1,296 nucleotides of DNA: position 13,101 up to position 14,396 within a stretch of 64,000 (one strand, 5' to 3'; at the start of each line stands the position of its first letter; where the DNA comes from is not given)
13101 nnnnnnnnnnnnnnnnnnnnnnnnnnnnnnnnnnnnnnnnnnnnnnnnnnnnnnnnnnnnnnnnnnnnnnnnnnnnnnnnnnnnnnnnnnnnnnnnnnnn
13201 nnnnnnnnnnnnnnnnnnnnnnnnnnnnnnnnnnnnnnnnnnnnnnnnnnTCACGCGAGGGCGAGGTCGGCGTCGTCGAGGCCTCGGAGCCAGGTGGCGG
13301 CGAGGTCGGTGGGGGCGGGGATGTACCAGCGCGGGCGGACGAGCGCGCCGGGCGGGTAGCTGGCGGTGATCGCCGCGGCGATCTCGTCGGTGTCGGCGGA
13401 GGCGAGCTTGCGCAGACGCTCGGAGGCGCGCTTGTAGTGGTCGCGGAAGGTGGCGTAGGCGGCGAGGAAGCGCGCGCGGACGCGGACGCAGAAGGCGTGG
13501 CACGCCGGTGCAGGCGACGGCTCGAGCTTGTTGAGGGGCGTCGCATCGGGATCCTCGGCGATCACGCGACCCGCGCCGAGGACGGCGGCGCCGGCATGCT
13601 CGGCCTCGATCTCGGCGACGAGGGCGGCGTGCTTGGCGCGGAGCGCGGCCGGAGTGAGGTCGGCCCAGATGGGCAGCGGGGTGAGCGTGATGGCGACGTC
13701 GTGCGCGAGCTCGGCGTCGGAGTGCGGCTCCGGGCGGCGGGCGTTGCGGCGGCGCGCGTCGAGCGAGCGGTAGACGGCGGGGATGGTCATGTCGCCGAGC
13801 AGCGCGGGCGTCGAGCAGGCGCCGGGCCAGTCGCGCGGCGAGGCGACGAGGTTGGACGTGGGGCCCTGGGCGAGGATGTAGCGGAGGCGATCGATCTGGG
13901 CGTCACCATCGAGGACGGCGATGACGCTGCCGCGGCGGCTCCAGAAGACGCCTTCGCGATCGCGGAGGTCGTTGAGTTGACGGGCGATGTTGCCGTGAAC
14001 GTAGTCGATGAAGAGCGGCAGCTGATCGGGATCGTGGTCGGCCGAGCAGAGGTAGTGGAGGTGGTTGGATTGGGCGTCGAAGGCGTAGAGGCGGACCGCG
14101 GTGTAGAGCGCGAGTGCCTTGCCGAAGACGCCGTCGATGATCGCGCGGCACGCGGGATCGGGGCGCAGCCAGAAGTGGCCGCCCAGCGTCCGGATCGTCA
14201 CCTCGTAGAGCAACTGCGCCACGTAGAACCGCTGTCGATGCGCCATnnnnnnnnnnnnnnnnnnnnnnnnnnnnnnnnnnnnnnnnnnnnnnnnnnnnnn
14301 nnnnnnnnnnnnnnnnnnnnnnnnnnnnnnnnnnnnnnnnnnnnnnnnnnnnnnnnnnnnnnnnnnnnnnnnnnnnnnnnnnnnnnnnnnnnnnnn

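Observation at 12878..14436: RayT/IS200-like HUH (Y1) transposase with a long C-terminal extension, next to a complex tandem-repeat array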

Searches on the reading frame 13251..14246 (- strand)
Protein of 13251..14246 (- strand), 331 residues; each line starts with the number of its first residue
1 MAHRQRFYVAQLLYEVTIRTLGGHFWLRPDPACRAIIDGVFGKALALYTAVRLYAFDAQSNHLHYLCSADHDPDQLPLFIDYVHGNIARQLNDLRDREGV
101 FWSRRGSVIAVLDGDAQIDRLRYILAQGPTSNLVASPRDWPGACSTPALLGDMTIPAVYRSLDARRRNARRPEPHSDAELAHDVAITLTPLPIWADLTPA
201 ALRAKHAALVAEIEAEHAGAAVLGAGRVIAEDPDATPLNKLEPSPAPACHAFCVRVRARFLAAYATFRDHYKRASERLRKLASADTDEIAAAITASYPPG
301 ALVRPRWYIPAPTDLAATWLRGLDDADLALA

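Call 3: search_protein_families(library=pfam, proteins=[window:13251-14246:-], max_evalue=1)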
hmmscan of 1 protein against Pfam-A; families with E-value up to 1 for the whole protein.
window:13251-14246:- (331 aa): 2 families
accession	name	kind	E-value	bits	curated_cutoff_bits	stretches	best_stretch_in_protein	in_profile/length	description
PF23678.1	YqhI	-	0.13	12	27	1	69-89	7-27/36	YqhI-like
PF01797.21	Y1_Tnp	-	0.21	12.1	23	1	50-111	40-106/121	Transposase IS200 like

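Call 4: search_protein_families(library=ncbifam, proteins=[window:13251-14246:-], max_evalue=1)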
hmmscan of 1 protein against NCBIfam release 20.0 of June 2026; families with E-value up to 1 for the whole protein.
window:13251-14246:- (331 aa): 2 families
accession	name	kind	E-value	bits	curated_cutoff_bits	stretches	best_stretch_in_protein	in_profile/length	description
NF047646.1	REP_Tyr_transpos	equivalog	1.5e-06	28.1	80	1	4-141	2-144/146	REP-associated tyrosine transposase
TIGR03882.1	cyclo_dehyd_2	equivalog_domain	0.0053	17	36.9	1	162-288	30-151/164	TOMM precursor leader peptide-binding protein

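Call 6: search_solved_structures(query=window:13251-14246:-, max_evalue=1, show_alignments=2)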
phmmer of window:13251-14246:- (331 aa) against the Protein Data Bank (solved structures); distinct sequences matched with E-value up to 1: 0.

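Call 7: find_homologous_proteins(query=window:13251-14246:-)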
Query window:13251-14246:- (331 aa): 74 proteins with E <= 0.001 among 8000 candidates.
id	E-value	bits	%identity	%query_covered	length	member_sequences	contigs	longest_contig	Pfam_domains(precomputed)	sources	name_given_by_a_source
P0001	1.1e-197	674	90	100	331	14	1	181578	-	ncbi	-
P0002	8.7e-193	658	89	100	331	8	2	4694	-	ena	-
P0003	4.1e-192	656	88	100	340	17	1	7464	-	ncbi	-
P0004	1.1e-183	628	85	100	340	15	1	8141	-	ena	-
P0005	4.0e-183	626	86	100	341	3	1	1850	-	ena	-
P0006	3.1e-175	600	82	100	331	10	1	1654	-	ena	-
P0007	8.0e-175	599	83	100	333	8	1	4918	-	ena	-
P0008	1.6e-153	529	76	100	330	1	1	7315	-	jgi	jgi:REP element-mobilizing transposase RayT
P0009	4.0e-147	508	86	80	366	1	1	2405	-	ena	-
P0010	1.1e-140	487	69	100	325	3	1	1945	-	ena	-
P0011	1.8e-140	486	67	100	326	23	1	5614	-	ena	-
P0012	9.0e-140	484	69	100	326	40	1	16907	-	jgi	jgi:hypothetical protein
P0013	4.6e-139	481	69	100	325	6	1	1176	-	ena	-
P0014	3.7e-138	478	66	100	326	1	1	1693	-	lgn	-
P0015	1.5e-136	473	66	100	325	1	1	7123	-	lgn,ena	-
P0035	4.8e-103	363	56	98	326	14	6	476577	-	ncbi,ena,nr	ncbi:MAG: hypothetical protein IPH44_40495 [Myxococcales bacterium]|nr:hypothetical protein [Myxococ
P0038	6.2e-100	353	58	87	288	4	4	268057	-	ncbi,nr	ncbi:MAG: hypothetical protein KBG48_08790 [Kofleriaceae bacterium]|nr:hypothetical protein [Kofleri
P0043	1.9e-98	348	53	99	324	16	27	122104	-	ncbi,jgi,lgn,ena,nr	ncbi:MAG: hypothetical protein KBG48_24580 [Kofleriaceae bacterium]|jgi:hypothetical protein|nr:hypo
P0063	4.7e-41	159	39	85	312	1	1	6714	PF01797.22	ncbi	-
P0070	7.8e-31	126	36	81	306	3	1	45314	PF01797.22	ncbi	-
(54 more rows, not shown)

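Call 12: find_encoding_contigs(protein=window:13251-14246:-, flank=5000, max_places=6)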
Protein window:13251-14246:- (331 aa): 6 contigs read that carry it; 5 places shown.
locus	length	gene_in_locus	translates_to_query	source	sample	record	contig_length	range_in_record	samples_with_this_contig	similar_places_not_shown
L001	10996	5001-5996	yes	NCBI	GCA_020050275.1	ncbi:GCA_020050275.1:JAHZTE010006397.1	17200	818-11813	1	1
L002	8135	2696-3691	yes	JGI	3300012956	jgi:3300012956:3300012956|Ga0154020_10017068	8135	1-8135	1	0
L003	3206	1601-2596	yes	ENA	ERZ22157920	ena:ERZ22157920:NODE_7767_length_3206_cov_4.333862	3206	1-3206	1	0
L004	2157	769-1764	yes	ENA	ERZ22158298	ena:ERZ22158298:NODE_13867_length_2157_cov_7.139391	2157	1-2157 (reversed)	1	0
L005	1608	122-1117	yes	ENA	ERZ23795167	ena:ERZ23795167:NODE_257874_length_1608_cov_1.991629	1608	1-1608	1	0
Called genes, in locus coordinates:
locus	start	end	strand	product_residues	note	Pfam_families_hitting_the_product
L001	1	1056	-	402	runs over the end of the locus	PF13416:SBP_bac_8 (weak), PF13531:SBP_bac_11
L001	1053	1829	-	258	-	-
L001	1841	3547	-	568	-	PF13531:SBP_bac_11, PF00092:VWA, PF13768:VWA_3, PF13519:VWA_2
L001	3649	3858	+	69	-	PF09720:Unstab_antitox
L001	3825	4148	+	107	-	PF05016:ParE_toxin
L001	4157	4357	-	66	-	-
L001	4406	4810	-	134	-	-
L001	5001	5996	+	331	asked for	-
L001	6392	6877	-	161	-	-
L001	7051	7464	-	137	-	-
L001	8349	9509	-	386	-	PF03403:PAF-AH_p_II (weak), PF07224:Chlorophyllase (weak), PF12740:PETase (weak)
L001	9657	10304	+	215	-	-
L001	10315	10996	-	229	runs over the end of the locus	PF02798:GST_N (faint), PF13409:GST_N_2, PF13417:GST_N_3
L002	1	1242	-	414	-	?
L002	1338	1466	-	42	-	-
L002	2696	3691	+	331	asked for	-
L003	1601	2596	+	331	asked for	-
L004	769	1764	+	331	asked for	-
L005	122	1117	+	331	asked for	-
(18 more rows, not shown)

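Call 13: find_encoding_contigs(protein=P0001, flank=5000, max_places=6)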
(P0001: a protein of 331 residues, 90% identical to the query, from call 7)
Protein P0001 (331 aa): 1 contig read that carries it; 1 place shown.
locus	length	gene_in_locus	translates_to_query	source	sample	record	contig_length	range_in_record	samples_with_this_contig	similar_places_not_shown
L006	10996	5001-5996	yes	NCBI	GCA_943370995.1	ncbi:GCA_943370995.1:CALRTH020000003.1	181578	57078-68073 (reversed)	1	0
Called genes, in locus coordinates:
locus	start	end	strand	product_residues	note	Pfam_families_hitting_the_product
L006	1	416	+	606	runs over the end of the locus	-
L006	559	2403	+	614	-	-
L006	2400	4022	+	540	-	-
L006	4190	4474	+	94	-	-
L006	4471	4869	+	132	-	PF13650:Asp_protease_2, PF13975:gag-asp_proteas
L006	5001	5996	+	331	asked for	-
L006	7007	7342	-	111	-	-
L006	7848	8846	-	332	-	PF00291:PALP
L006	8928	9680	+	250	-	PF20367:DUF6662 (faint)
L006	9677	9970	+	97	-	-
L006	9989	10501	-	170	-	PF00545:Ribonuclease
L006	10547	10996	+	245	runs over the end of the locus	PF01965:DJ-1_PfpI, PF17124:ThiJ_like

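Call 18: search_solved_structures(query=A1, max_evalue=1, show_alignments=3)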
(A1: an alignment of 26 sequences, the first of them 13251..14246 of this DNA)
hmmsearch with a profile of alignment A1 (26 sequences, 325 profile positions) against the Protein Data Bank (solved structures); distinct sequences matched with E-value up to 1: 8.
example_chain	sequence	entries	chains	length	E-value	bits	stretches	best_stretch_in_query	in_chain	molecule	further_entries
2xm3_A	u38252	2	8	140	0.00013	24.8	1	49-126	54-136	TRANSPOSASE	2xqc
2xma_A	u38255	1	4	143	0.00014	24.7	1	49-126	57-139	TRANSPOSASE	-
2xo6_A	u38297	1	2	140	0.00027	23.8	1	49-118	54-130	TRANSPOSASE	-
2fyx_A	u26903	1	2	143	0.0044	19.8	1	47-118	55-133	transposase, putative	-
2f4f_A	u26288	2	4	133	0.19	14.4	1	50-107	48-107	Transposase, putative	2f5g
8xv7_B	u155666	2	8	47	0.26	14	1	100-129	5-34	Developmental pluripotency-associated protein 3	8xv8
4er8_A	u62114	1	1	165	0.3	13.8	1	1-140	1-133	TnpArep for protein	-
2ec2_A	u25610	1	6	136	0.82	12.3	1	51-105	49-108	136aa long hypothetical transposase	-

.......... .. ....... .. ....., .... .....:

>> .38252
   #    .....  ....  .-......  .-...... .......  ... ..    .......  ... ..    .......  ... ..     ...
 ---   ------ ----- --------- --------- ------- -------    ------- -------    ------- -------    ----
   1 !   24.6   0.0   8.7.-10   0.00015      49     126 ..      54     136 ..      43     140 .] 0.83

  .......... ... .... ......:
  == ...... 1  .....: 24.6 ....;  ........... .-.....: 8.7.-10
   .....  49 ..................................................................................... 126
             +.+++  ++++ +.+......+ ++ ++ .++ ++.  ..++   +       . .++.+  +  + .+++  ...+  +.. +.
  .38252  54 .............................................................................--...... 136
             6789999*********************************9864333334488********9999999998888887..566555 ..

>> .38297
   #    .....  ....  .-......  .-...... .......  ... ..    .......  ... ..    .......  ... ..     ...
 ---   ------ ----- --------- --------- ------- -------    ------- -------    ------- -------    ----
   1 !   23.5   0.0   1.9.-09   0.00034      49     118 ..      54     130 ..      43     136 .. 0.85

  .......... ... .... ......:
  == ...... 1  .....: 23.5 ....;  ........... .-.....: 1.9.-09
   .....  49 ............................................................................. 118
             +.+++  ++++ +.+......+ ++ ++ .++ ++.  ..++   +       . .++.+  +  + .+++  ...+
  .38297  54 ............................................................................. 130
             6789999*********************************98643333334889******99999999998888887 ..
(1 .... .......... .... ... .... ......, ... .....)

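Call 20: search_protein_families(library=pfam, alignment_id=A1, max_evalue=0.01)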
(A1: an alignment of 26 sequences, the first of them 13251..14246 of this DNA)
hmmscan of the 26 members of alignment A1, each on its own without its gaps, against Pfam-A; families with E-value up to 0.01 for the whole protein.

A. member 1, window:13251-14246:- (331 aa): 0 families

B. families by the number of members that match (of 26 scanned): 1 family
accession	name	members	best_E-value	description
PF01797.21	Y1_Tnp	9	9.2e-11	Transposase IS200 like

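Call 23: find_related_loci(query=A2, collection=genome_contigs, flank=3000)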
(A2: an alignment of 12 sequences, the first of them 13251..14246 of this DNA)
Query A2 (331 aa) in genome_contigs; peptide patterns used: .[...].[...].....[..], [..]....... (x = any residue, [..] = any of these).
58 stretches matched a pattern; 9 encode a relative of the query (tblastn E <= 1e-3); 9 distinct loci.
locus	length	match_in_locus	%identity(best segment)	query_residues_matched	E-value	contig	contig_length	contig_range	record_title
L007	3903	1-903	69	26-331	9e-137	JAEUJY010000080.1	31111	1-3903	MAG: Myxococcales bacterium isolate new MAG-81 k141_2970377, whole genome shotgun sequence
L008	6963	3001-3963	60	1-327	1e-118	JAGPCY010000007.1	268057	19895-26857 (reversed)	MAG: Kofleriaceae bacterium isolate Gw_SlAct_bin_340 Gw_SlAct_26_length_268057_cov_39.914724, whole genome shotgun seque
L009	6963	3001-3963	59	1-327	9e-118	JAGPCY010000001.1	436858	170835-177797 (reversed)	MAG: Kofleriaceae bacterium isolate Gw_SlAct_bin_340 Gw_SlAct_6_length_436858_cov_34.352792, whole genome shotgun sequen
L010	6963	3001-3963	59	1-327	1e-117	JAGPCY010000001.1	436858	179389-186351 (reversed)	MAG: Kofleriaceae bacterium isolate Gw_SlAct_bin_340 Gw_SlAct_6_length_436858_cov_34.352792, whole genome shotgun sequen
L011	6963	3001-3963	59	1-327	3e-117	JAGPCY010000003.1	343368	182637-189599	MAG: Kofleriaceae bacterium isolate Gw_SlAct_bin_340 Gw_SlAct_13_length_343368_cov_39.644841, whole genome shotgun seque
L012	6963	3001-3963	58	1-327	5e-110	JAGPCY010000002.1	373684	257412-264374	MAG: Kofleriaceae bacterium isolate Gw_SlAct_bin_340 Gw_SlAct_11_length_373684_cov_39.255541, whole genome shotgun seque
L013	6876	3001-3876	59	30-327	4e-104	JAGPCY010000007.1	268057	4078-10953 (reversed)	MAG: Kofleriaceae bacterium isolate Gw_SlAct_bin_340 Gw_SlAct_26_length_268057_cov_39.914724, whole genome shotgun seque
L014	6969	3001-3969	53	1-329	4e-99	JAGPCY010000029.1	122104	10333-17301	MAG: Kofleriaceae bacterium isolate Gw_SlAct_bin_340 Gw_SlAct_188_length_122104_cov_36.407806, whole genome shotgun sequ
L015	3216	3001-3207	70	1-69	4e-28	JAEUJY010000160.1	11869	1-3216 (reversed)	MAG: Myxococcales bacterium isolate new MAG-81 k141_2438228, whole genome shotgun sequence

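Call 28: predict_structure(alignment_id=A1)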
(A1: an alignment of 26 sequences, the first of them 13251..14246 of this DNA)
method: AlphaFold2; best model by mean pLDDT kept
length: 331 residues; sequences in the alignment: 26
mean_pLDDT: 91.0   pTM: 0.89
mean pLDDT of the five models: 91.0, 90.3, 89.9, 89.5, 89.1
residues with pLDDT >= 90: 254; 70-90: 60; 50-70: 7; < 50: 10
segments of 3 or more residues with pLDDT < 50: 1-3, 325-331
pLDDT, mean of each block of 10 residues (from residue 1): 69 94 93 98 98 98 96 93 97 94 90 96 98 97 98 98 95 94 98 97 98 98 96 88 83 93 91 89 80 88 85 77 51 48
secondary structure, 60 per line:
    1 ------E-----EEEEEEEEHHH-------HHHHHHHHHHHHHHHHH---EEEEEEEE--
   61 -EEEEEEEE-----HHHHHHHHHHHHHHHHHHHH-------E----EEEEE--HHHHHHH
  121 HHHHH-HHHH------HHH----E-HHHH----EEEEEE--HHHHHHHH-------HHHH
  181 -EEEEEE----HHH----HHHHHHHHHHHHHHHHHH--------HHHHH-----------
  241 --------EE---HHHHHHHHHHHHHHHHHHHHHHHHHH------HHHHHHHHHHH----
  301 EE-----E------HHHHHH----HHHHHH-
elements in order: E13-20 H31-47 E51-58 E62-69 H75-94 E107-111 H114-125 H127-130 H146-149 E154-159 H162-169 H177-180 E182-187 H199-216 H225-229 H254-279 H286-296 H315-320 H325-330

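Call 39: find_encoding_contigs(protein=P0038, flank=10000, max_places=4)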
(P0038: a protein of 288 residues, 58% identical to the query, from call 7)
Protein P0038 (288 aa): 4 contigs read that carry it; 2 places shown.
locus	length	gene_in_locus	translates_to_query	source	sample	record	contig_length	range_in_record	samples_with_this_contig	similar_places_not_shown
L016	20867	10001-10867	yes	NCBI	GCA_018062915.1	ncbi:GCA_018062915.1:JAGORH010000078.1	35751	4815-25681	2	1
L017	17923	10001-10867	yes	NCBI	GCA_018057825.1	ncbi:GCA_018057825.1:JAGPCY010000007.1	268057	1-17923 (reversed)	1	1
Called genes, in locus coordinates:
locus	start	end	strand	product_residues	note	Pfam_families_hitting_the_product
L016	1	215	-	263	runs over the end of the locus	PF01507:PAPS_reduct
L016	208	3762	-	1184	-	-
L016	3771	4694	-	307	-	PF13182:DUF4007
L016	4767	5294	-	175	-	-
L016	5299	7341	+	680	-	-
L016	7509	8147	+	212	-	PF01161:PBP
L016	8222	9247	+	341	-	-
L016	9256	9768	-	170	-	-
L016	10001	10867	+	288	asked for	-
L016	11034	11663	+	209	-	-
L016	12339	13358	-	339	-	PF01476:LysM (faint)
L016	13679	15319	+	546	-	PF20030:bpMoxR, PF01078:Mg_chelatase (weak), PF07728:AAA_5, PF17868:AAA_lid_8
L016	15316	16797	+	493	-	PF05762:VWA_CoxE, PF13519:VWA_2 (weak)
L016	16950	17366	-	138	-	PF02661:Fic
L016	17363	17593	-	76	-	-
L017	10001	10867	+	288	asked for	-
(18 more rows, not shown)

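Call 42: find_encoding_contigs(protein=P0035, flank=3000, max_places=6)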
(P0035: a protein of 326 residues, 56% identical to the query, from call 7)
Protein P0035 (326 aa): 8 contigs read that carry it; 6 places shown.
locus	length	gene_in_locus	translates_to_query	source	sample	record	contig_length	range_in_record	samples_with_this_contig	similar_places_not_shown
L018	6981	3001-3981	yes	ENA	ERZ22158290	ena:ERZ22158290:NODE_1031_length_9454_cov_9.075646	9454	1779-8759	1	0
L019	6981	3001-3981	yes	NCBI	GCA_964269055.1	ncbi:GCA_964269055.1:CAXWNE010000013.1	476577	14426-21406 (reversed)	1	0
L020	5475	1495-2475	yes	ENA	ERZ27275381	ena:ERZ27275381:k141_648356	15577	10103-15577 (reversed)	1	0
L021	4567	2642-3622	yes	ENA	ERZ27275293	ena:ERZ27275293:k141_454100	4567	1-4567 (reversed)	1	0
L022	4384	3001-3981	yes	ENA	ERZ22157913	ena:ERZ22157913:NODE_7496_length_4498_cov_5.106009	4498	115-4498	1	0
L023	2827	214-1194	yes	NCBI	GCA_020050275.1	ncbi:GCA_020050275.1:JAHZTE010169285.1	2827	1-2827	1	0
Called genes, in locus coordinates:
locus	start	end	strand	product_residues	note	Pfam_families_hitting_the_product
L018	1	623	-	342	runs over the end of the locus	-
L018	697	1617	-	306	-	-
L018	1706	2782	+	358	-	PF14388:DUF4419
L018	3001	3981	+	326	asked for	-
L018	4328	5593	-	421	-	PF07958:DUF1688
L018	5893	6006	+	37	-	-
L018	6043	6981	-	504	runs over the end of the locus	-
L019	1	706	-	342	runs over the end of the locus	-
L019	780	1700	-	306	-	-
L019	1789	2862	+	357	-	PF14388:DUF4419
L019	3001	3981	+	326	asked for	-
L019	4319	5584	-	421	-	PF07958:DUF1688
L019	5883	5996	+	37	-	-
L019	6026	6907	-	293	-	-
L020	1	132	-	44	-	?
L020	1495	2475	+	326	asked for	-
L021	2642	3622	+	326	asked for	-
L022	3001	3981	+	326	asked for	-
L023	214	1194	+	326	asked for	-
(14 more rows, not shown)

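Call 43: find_encoding_contigs(protein=P0043, flank=3000, max_places=6)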
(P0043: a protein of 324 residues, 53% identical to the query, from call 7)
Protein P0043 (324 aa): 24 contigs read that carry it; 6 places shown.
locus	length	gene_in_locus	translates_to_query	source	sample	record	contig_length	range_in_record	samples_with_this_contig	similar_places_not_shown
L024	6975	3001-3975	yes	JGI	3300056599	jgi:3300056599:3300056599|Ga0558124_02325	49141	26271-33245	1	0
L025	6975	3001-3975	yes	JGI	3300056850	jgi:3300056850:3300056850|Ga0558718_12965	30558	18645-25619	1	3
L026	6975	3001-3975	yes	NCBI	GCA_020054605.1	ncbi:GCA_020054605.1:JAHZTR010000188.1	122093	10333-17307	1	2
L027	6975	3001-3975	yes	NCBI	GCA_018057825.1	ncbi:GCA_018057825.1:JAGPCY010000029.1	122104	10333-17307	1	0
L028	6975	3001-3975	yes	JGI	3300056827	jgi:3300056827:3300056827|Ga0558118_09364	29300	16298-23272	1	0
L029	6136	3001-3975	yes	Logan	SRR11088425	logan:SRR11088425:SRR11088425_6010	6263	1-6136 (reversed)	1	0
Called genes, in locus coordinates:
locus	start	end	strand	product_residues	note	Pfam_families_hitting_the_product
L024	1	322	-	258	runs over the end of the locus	PF02397:Bac_transf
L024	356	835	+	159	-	PF13581:HATPase_c_2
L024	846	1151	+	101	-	PF01740:STAS, PF13466:STAS_2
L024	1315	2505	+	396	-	PF13439:Glyco_transf_4, PF13579:Glyco_trans_4_4, PF00534:Glycos_transf_1, PF13692:Glyco_trans_1_4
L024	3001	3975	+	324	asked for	-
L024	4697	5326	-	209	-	-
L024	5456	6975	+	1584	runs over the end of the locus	-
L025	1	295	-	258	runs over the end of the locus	PF02397:Bac_transf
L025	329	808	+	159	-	PF13581:HATPase_c_2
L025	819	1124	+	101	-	PF01740:STAS, PF13466:STAS_2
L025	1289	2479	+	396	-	PF13439:Glyco_transf_4, PF13579:Glyco_trans_4_4, PF00534:Glycos_transf_1, PF13692:Glyco_trans_1_4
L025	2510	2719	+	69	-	-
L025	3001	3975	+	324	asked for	-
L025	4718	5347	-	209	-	-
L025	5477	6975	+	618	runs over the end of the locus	PF04851:ResIII (weak), PF00270:DEAD, PF00271:Helicase_C, PF19306:WHD_Lhr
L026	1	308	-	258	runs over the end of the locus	PF02397:Bac_transf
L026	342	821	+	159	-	PF13581:HATPase_c_2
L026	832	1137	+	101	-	PF01740:STAS, PF13466:STAS_2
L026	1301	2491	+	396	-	PF13439:Glyco_transf_4, PF13579:Glyco_trans_4_4, PF00534:Glycos_transf_1, PF13692:Glyco_trans_1_4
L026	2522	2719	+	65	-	-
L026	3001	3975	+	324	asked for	-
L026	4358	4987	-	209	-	-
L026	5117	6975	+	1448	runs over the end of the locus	PF00270:DEAD, PF04851:ResIII (weak), PF00271:Helicase_C, PF19306:WHD_Lhr, PF08494:DEAD_assoc, PF23235:WHD_3rd_Lhr, PF23234:WHD_4th_Lhr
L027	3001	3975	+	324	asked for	-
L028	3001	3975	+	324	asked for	-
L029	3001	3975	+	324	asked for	-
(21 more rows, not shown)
